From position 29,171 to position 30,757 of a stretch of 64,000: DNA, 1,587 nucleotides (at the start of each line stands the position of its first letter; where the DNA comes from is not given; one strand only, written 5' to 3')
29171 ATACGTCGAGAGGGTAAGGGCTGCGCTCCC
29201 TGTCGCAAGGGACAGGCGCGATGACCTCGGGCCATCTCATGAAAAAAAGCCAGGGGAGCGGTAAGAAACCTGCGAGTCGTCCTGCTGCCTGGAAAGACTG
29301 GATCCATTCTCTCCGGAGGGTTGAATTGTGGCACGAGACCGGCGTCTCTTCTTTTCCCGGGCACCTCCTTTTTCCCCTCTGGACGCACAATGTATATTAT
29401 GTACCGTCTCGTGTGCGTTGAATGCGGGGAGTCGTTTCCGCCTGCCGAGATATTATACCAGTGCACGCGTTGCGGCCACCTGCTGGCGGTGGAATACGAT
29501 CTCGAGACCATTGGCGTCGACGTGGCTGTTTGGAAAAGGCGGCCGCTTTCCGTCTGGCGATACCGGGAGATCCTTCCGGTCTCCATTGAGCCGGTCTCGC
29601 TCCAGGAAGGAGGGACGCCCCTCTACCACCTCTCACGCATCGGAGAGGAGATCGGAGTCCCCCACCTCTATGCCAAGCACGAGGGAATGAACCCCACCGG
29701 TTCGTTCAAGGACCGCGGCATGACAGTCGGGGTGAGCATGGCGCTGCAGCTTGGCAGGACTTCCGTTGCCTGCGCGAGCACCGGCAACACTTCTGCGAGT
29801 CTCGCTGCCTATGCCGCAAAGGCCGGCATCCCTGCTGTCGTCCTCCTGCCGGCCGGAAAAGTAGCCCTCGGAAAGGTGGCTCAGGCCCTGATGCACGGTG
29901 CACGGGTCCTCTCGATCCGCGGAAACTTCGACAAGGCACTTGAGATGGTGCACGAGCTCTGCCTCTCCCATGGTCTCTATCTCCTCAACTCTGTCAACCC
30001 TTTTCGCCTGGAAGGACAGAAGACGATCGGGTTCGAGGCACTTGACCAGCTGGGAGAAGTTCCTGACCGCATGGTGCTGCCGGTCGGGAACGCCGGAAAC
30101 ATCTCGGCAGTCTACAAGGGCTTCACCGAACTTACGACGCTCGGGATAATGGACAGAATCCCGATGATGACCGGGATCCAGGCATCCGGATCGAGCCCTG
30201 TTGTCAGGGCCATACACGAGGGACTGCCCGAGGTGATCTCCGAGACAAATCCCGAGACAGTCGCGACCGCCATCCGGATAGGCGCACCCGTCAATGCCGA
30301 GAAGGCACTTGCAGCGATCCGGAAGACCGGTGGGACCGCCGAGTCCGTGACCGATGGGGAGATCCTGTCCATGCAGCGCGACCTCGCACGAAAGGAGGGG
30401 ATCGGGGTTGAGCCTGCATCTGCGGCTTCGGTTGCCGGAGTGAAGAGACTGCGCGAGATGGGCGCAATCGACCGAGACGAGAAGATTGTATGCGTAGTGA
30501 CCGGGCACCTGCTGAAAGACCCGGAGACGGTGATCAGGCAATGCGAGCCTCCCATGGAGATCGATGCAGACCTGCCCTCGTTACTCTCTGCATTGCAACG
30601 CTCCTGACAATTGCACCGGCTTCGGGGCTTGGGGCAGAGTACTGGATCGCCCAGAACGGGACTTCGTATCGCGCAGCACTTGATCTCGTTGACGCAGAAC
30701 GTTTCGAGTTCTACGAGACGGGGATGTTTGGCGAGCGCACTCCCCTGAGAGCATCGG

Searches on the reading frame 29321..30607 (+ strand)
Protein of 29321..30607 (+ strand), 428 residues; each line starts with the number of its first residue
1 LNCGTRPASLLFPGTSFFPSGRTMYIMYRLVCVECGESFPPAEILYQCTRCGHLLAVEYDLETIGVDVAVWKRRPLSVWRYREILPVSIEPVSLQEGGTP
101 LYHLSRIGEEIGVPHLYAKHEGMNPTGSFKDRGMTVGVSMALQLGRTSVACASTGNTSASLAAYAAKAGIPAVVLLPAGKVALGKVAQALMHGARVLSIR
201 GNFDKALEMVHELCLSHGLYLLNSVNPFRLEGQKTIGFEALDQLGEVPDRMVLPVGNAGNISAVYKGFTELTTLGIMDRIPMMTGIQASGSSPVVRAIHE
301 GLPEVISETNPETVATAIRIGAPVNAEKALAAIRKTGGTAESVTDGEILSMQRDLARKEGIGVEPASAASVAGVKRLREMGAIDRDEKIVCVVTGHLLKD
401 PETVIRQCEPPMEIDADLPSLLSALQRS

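Call 69: search_protein_families(library=pfam, proteins=[window:29321-30607:+], max_evalue=0.00001)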
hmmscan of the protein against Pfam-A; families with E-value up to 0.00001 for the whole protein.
window:29321-30607:+ (428 aa): 1 family
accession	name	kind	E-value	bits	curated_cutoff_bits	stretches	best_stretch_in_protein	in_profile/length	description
PF00291.31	PALP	-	7.3e-79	265.6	35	1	92-395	1-295/295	Pyridoxal-phosphate dependent enzyme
